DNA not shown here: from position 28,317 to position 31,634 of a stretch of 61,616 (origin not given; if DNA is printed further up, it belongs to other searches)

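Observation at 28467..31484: Stand-alone 1005-aa WYL-like / SF1 helicase / PD-(D/E)xK-like nuclease fusion: candidate single-gene anti-phage system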

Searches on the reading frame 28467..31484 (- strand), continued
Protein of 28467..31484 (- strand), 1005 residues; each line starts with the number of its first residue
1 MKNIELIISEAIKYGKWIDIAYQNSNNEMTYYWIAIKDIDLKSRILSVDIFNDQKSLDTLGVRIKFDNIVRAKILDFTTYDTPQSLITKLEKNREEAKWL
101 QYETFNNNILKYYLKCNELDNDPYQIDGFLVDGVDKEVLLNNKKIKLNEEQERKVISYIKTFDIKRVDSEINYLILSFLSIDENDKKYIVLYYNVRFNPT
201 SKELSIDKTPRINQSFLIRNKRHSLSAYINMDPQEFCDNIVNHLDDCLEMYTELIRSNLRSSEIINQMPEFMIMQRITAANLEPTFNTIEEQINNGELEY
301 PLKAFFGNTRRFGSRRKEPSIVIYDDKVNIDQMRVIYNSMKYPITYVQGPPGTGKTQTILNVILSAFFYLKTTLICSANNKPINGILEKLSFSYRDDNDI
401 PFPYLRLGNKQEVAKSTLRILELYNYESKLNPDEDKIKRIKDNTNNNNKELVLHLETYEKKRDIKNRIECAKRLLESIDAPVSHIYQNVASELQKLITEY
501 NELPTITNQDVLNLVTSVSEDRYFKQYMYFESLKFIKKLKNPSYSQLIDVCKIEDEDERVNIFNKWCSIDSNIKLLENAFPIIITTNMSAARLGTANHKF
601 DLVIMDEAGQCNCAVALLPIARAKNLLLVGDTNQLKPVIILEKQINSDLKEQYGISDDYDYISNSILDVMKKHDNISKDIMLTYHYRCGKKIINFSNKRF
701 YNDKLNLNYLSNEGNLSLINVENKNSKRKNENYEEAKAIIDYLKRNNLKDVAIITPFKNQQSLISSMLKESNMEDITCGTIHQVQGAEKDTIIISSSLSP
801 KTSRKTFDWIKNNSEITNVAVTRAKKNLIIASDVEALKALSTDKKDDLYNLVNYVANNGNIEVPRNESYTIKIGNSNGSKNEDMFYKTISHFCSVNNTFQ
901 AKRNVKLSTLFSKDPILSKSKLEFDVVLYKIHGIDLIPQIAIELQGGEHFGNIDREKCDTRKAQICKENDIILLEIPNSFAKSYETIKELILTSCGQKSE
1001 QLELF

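Call 9: find_homologous_proteins(query=window:28467-31484:-, max_evalue=0.001)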
Query window:28467-31484:- (1005 aa): 1776 proteins with E <= 0.001 among 8000 candidates; the best 120 are listed.
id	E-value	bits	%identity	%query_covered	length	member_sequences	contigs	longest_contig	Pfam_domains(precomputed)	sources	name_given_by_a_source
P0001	0.0e+0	2221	100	100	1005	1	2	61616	PF13087.13,PF13086.13,PF01443.25,PF13604.13,PF13245.13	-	-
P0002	0.0e+0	1722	76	100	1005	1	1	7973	PF13087.13,PF13086.13,PF01443.25,PF13604.13,PF13245.13,PF10881.15,PF09848.16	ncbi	-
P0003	0.0e+0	1721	76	100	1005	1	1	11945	PF13087.13,PF13086.13,PF01443.25,PF13604.13,PF13245.13,PF10881.15,PF09848.16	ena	-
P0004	0.0e+0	1719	76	100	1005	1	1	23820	PF13087.13,PF13086.13,PF01443.25,PF13604.13,PF13245.13,PF10881.15,PF09848.16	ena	-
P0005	0.0e+0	1718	75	100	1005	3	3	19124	PF13087.13,PF13086.13,PF01443.25,PF13604.13,PF13245.13,PF10881.15,PF09848.16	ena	-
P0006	0.0e+0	1717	76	100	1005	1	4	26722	PF13087.13,PF13086.13,PF01443.25,PF13604.13,PF13245.13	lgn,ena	-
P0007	0.0e+0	1716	75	100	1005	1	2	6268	PF13087.13,PF13086.13,PF01443.25,PF13604.13,PF13245.13,PF10881.15,PF09848.16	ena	-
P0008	0.0e+0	1716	76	100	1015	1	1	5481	PF13087.13,PF13086.13,PF01443.25,PF13604.13,PF13245.13,PF10881.15,PF09848.16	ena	-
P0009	0.0e+0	1715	76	100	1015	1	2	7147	PF13087.13,PF13086.13,PF01443.25,PF13604.13,PF13245.13,PF10881.15,PF09848.16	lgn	-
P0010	0.0e+0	1713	76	100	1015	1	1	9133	PF13087.13,PF13086.13,PF01443.25,PF13604.13,PF13245.13,PF10881.15,PF09848.16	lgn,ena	-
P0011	0.0e+0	1713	76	100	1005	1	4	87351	PF13087.13,PF13086.13,PF01443.25,PF13604.13,PF13245.13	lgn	-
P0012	0.0e+0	1713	76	100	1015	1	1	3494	PF13087.13,PF13086.13,PF01443.25,PF13604.13,PF13245.13,PF10881.15,PF09848.16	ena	-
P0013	0.0e+0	1713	76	100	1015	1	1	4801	PF13087.13,PF13086.13,PF01443.25,PF13604.13,PF13245.13,PF10881.15,PF09848.16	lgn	-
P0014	0.0e+0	1713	76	100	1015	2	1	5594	PF13087.13,PF13086.13,PF01443.25,PF13604.13,PF13245.13,PF10881.15,PF09848.16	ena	-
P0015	0.0e+0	1713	76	100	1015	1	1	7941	PF13087.13,PF13086.13,PF01443.25,PF13604.13,PF13245.13,PF10881.15,PF09848.16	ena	-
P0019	0.0e+0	1711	76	100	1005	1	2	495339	PF13087.13,PF13086.13,PF01443.25,PF13604.13,PF13245.13,PF10881.15,PF09848.16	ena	-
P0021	0.0e+0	1710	75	100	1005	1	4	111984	PF13087.13,PF13086.13,PF01443.25,PF13604.13,PF13245.13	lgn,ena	-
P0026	0.0e+0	1705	75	100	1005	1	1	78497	PF13087.13,PF13086.13,PF01443.25,PF13604.13,PF13245.13,PF10881.15,PF09848.16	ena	-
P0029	0.0e+0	1698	75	100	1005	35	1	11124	PF13087.13,PF13086.13,PF01443.25,PF13604.13,PF13245.13,PF10881.15,PF09848.16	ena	-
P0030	0.0e+0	1694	74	100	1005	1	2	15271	PF13087.13,PF13086.13,PF01443.25,PF13604.13,PF13245.13,PF10881.15,PF09848.16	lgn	-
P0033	0.0e+0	1677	73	100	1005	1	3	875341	PF13087.13,PF13086.13,PF01443.25,PF13604.13,PF13245.13,PF10881.15,PF09848.16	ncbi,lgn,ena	-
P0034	0.0e+0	1671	74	100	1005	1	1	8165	PF13087.13,PF13086.13,PF01443.25,PF13604.13,PF13245.13,PF10881.15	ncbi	-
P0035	0.0e+0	1667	74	100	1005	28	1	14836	PF13087.13,PF13086.13,PF01443.25,PF13604.13,PF13245.13,PF10881.15,PF09848.16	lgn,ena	-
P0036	0.0e+0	1664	73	100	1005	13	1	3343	PF13087.13,PF13086.13,PF01443.25,PF13604.13,PF13245.13,PF09848.16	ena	-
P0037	0.0e+0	1662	74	100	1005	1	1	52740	PF13087.13,PF13086.13,PF01443.25,PF13604.13,PF13245.13,PF09848.16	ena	-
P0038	0.0e+0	1660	73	100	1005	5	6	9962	PF13087.13,PF13086.13,PF01443.25,PF13604.13,PF13245.13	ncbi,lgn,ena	-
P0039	0.0e+0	1655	73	100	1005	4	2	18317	PF13087.13,PF13086.13,PF01443.25,PF13604.13,PF13245.13,PF09848.16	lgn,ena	-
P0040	0.0e+0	1650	73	100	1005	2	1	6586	PF13087.13,PF13086.13,PF01443.25,PF13604.13,PF13245.13,PF10881.15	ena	-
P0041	0.0e+0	1646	73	100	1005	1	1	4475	PF13087.13,PF13086.13,PF01443.25,PF13604.13,PF13245.13,PF10881.15,PF09848.16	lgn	-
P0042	0.0e+0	1645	73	100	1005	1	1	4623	PF13087.13,PF13086.13,PF01443.25,PF13604.13,PF13245.13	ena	-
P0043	0.0e+0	1644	72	100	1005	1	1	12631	PF13087.13,PF13086.13,PF01443.25,PF13604.13,PF13245.13,PF10881.15,PF09848.16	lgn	-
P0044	0.0e+0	1642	73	100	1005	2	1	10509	PF13087.13,PF13086.13,PF01443.25,PF13604.13,PF13245.13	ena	-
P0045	0.0e+0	1638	72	100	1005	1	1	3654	PF13087.13,PF13086.13,PF01443.25,PF13604.13,PF13245.13,PF10881.15,PF09848.16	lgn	-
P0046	0.0e+0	1638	73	100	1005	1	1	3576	PF13087.13,PF13086.13,PF01443.25,PF13604.13,PF13245.13,PF10881.15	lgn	-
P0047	0.0e+0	1635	72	100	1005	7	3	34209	PF13087.13,PF13086.13,PF01443.25,PF13604.13,PF13245.13,PF10881.15,PF09848.16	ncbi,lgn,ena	-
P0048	0.0e+0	1633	72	100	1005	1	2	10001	PF13087.13,PF13086.13,PF01443.25,PF13604.13,PF13245.13,PF09848.16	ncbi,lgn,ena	-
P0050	0.0e+0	1628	72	100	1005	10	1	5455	PF13087.13,PF13086.13,PF01443.25,PF13604.13,PF13245.13,PF10881.15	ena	-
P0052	0.0e+0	1625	73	100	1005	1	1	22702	PF13087.13,PF13086.13,PF01443.25,PF13604.13,PF13245.13,PF10881.15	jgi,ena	jgi:DNA polymerase III delta prime subunit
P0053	0.0e+0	1624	72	100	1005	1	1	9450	PF13087.13,PF13086.13,PF01443.25,PF13604.13,PF13245.13,PF10881.15,PF09848.16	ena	-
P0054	0.0e+0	1622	72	100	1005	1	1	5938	PF13087.13,PF13086.13,PF01443.25,PF13604.13,PF13245.13,PF10881.15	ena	-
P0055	0.0e+0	1618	72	100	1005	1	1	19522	PF13087.13,PF13086.13,PF01443.25,PF13604.13,PF13245.13,PF10881.15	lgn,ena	-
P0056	0.0e+0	1615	72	100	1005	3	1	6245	PF13087.13,PF13086.13,PF01443.25,PF13604.13,PF13245.13,PF10881.15,PF09848.16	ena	-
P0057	0.0e+0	1611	72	100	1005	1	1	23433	PF13087.13,PF13086.13,PF01443.25,PF13604.13,PF13245.13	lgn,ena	-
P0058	0.0e+0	1611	72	100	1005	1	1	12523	PF13087.13,PF13086.13,PF01443.25,PF13604.13,PF13245.13,PF10881.15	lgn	-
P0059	0.0e+0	1610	72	100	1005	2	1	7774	PF13087.13,PF13086.13,PF01443.25,PF13604.13,PF13245.13,PF10881.15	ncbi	-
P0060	0.0e+0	1609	72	100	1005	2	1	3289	PF13087.13,PF13086.13,PF01443.25,PF13604.13,PF13245.13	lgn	-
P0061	0.0e+0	1607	71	100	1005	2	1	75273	PF13087.13,PF13086.13,PF01443.25,PF13604.13,PF13245.13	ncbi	-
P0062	0.0e+0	1606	73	100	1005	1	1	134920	PF13087.13,PF13086.13,PF01443.25,PF13604.13,PF13245.13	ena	-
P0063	0.0e+0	1602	72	100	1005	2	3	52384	PF13087.13,PF13086.13,PF01443.25,PF13604.13,PF13245.13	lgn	-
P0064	0.0e+0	1599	72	100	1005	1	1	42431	PF13087.13,PF13086.13,PF01443.25,PF13604.13,PF13245.13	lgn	-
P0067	0.0e+0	1594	70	100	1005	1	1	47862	PF13087.13,PF13086.13,PF01443.25,PF13604.13,PF13245.13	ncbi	-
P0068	0.0e+0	1588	72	100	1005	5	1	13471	PF13087.13,PF13086.13,PF01443.25,PF13604.13,PF13245.13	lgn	-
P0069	0.0e+0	1579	70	100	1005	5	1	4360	PF13087.13,PF13086.13,PF01443.25,PF13604.13,PF13245.13,PF10881.15,PF09848.16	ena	-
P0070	0.0e+0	1572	71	100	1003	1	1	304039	PF13087.13,PF13086.13,PF01443.25,PF13604.13,PF13245.13,PF09848.16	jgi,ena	-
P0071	0.0e+0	1572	70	100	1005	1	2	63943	PF13087.13,PF13086.13,PF01443.25,PF13604.13,PF13245.13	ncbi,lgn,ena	-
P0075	0.0e+0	1563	70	100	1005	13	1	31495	PF13087.13,PF13086.13,PF01443.25,PF13604.13,PF13245.13,PF09848.16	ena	-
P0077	0.0e+0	1562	70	100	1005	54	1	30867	PF13087.13,PF13086.13,PF01443.25,PF13604.13,PF13245.13,PF09848.16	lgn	-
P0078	0.0e+0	1562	70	100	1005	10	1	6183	PF13087.13,PF13086.13,PF01443.25,PF13604.13,PF13245.13,PF09848.16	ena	-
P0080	0.0e+0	1560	70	100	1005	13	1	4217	PF13087.13,PF13086.13,PF01443.25,PF13604.13,PF13245.13,PF10881.15,PF09848.16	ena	-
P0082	0.0e+0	1557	69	100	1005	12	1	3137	PF13087.13,PF13086.13,PF01443.25,PF13604.13,PF13245.13,PF10881.15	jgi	-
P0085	0.0e+0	1550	68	100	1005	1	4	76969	PF13087.13,PF13086.13,PF01443.25,PF13604.13,PF13245.13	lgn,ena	-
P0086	0.0e+0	1548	69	100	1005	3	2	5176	PF13087.13,PF13086.13,PF01443.25,PF13604.13,PF13245.13,PF10881.15,PF09848.16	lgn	-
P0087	0.0e+0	1543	70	100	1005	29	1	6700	PF13087.13,PF13086.13,PF01443.25,PF13604.13,PF13245.13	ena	-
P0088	0.0e+0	1541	69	100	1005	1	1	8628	PF13087.13,PF13086.13,PF01443.25,PF13604.13,PF13245.13,PF09848.16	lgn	-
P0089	0.0e+0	1540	69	100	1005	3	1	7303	PF13087.13,PF13086.13,PF01443.25,PF13604.13,PF13245.13,PF09848.16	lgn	-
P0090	0.0e+0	1540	70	100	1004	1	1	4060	PF13087.13,PF13086.13,PF01443.25,PF13604.13,PF13245.13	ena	-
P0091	0.0e+0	1539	70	100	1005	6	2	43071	PF13087.13,PF13086.13,PF01443.25,PF13604.13,PF13245.13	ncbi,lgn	-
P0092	0.0e+0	1537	69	100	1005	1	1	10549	PF13087.13,PF13086.13,PF01443.25,PF13604.13,PF13245.13,PF10881.15,PF09848.16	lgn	-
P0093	0.0e+0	1537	69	100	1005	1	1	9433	PF13087.13,PF13086.13,PF01443.25,PF13604.13,PF13245.13,PF09848.16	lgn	-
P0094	0.0e+0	1536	70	100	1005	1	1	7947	PF13087.13,PF13086.13,PF01443.25,PF13604.13,PF13245.13,PF10881.15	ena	-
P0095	0.0e+0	1535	68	100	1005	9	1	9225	PF13087.13,PF13086.13,PF01443.25,PF13604.13,PF13245.13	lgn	-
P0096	0.0e+0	1534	68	100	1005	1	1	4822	PF13087.13,PF13086.13,PF01443.25,PF13604.13,PF13245.13,PF10881.15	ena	-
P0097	0.0e+0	1533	69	100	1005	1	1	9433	PF13087.13,PF13086.13,PF01443.25,PF13604.13,PF13245.13,PF09848.16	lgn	-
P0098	0.0e+0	1533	69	100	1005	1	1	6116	PF13087.13,PF13086.13,PF01443.25,PF13604.13,PF13245.13,PF09848.16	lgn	-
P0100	0.0e+0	1523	69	100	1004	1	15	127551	PF13087.13,PF13086.13,PF01443.25,PF13604.13,PF13245.13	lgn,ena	-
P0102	0.0e+0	1522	68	100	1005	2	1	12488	PF13087.13,PF13086.13,PF01443.25,PF13604.13,PF13245.13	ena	-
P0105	0.0e+0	1520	69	100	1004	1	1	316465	PF13087.13,PF13086.13,PF01443.25,PF13604.13,PF13245.13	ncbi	-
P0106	0.0e+0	1519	68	100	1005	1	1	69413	PF13087.13,PF13086.13,PF01443.25,PF13604.13,PF13245.13,PF10881.15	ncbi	-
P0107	0.0e+0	1517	68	100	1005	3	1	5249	PF13087.13,PF13086.13,PF01443.25,PF13604.13,PF13245.13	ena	-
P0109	0.0e+0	1517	68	100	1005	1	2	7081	PF13087.13,PF13086.13,PF01443.25,PF13604.13,PF13245.13,PF10881.15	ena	-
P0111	0.0e+0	1506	68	100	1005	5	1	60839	PF13087.13,PF13086.13,PF01443.25,PF13604.13,PF13245.13,PF10881.15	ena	-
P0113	0.0e+0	1493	67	100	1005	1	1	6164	PF13087.13,PF13086.13,PF01443.25,PF13604.13,PF13245.13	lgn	-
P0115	0.0e+0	1492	68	100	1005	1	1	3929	PF13087.13,PF13086.13,PF01443.25,PF13604.13,PF13245.13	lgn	-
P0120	0.0e+0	1489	67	100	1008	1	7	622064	PF13087.13,PF13086.13,PF01443.25,PF13604.13,PF13245.13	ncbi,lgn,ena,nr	ncbi:MAG: DNA helicase [Bacilli bacterium]|nr:DNA helicase [Bacilli bacterium]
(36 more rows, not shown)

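Call 10: find_encoding_contigs(protein=P0033, flank=10000, max_places=2)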
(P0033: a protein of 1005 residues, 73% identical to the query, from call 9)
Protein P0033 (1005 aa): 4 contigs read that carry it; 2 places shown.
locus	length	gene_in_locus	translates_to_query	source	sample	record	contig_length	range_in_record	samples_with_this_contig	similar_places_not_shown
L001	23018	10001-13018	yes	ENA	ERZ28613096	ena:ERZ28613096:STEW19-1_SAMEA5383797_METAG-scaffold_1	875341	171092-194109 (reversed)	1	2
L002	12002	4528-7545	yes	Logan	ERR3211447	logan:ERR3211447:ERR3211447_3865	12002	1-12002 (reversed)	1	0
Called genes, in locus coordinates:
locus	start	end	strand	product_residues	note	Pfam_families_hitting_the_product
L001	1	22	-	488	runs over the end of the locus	PF11074:DUF2779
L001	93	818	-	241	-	PF00117:GATase, PF07722:Peptidase_C26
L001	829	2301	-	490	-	PF07523:Big_3 (faint), PF16403:Bact_surface_Ig-like, PF01522:Polysacc_deac_1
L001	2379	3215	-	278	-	-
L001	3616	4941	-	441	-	PF23750:RsgI_M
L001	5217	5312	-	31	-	-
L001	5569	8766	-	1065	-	PF04326:SLFN_AlbA_2 (weak)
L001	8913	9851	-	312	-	-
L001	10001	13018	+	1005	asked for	PF01443:Viral_helicase1 (faint), PF09848:SLFN-g3_helicase (faint), PF13086:AAA_11, PF13245:AAA_19 (faint), PF13604:AAA_30 (faint), PF10881:DUF2726 (faint), PF13087:AAA_12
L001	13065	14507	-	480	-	-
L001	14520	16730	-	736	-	PF02384:N6_Mtase, PF07669:Eco57I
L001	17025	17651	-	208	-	PF06445:GyrI-like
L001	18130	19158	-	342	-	PF04434:SWIM (weak)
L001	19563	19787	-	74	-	-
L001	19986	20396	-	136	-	-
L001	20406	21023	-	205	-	-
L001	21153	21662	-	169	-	-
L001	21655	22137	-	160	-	PF12158:DUF3592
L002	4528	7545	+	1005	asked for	PF01443:Viral_helicase1 (faint), PF09848:SLFN-g3_helicase (faint), PF13086:AAA_11, PF13245:AAA_19 (faint), PF13604:AAA_30 (faint), PF10881:DUF2726 (faint), PF13087:AAA_12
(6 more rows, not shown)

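Call 11: find_encoding_contigs(protein=P0120, flank=10000, max_places=2)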
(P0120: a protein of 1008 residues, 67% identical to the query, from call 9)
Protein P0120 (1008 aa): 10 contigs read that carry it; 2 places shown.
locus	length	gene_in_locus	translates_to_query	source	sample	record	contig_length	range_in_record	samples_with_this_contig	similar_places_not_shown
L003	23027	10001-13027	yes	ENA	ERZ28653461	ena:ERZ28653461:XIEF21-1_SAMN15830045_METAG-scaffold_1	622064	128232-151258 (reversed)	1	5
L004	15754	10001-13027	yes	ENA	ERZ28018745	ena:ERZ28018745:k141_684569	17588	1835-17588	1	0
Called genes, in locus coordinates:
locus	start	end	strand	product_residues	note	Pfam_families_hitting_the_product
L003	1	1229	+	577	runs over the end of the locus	PF09479:Flg_new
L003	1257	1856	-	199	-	-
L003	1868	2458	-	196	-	-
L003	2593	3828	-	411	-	PF00365:PFK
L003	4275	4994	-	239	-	PF00793:DAHP_synth_1, PF03102:NeuB (weak)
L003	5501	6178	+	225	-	-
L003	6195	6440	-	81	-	-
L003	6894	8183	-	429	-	PF13393:tRNA-synt_His, PF00587:tRNA-synt_2b (weak), PF03129:HGTP_anticodon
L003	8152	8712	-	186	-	PF18306:LDcluster4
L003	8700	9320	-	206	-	-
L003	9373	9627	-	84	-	-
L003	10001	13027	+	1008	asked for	PF01443:Viral_helicase1 (faint), PF13086:AAA_11, PF13245:AAA_19 (weak), PF13604:AAA_30 (faint), PF13087:AAA_12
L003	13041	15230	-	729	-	PF14311:DUF4379, PF05265:DUF723 (faint), PF14311:DUF4379, PF18741:MTES_1575 (weak), PF14311:DUF4379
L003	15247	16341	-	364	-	-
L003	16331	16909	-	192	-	-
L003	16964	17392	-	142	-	-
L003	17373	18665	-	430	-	PF05496:RuvB_N (faint), PF05673:DUF815 (faint), PF13191:AAA_16 (faint), PF20720:nSTAND3, PF00004:AAA, PF05729:NACHT (faint), PF01434:Peptidase_M41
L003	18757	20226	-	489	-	PF01930:Cas_Cas4 (faint), PF11074:DUF2779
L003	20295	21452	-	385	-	PF09563:RE_LlaJI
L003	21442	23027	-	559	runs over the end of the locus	PF07728:AAA_5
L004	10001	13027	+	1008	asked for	PF01443:Viral_helicase1 (faint), PF13086:AAA_11, PF13245:AAA_19 (weak), PF13604:AAA_30 (faint), PF13087:AAA_12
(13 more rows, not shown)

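Call 12: find_encoding_contigs(protein=P0070, flank=10000, max_places=2)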
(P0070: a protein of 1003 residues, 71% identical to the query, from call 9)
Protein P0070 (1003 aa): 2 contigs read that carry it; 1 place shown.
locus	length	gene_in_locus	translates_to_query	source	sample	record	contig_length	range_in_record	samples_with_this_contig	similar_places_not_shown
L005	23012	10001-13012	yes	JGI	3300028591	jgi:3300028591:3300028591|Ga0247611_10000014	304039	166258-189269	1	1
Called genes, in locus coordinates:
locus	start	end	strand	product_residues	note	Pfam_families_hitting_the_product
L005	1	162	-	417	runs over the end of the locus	PF12733:Cadherin-like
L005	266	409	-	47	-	-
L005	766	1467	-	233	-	PF12695:Abhydrolase_5, PF00561:Abhydrolase_1 (weak), PF12146:Hydrolase_4 (weak)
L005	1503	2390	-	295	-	PF02588:YitT_membrane, PF10035:DUF2179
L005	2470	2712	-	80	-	-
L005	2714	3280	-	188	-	PF13780:DUF4176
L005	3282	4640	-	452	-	-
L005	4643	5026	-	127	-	-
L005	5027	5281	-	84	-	PF13780:DUF4176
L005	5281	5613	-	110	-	-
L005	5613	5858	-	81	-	PF13780:DUF4176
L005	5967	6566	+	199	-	PF22285:DUF6962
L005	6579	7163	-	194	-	-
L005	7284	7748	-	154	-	PF14317:YcxB (weak)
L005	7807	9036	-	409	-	PF00365:PFK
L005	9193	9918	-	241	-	PF00793:DAHP_synth_1, PF03102:NeuB (weak)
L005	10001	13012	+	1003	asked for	PF01443:Viral_helicase1 (faint), PF09848:SLFN-g3_helicase (faint), PF13086:AAA_11, PF13245:AAA_19 (faint), PF13604:AAA_30 (faint), PF13087:AAA_12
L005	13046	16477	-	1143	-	PF04851:ResIII (weak), PF00270:DEAD, PF00271:Helicase_C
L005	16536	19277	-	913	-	PF13091:PLDc_2 (weak), PF00270:DEAD, PF04851:ResIII, PF18766:SWI2_SNF2 (weak), PF00271:Helicase_C, PF26350:DUF8090, PF11907:DUF3427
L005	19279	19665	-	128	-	PF00293:NUDIX, PF14815:NUDIX_4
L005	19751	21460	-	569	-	PF04851:ResIII, PF09848:SLFN-g3_helicase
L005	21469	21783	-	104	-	PF03819:MazG (faint), PF12643:MazG-like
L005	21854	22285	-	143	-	-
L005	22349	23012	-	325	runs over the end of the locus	-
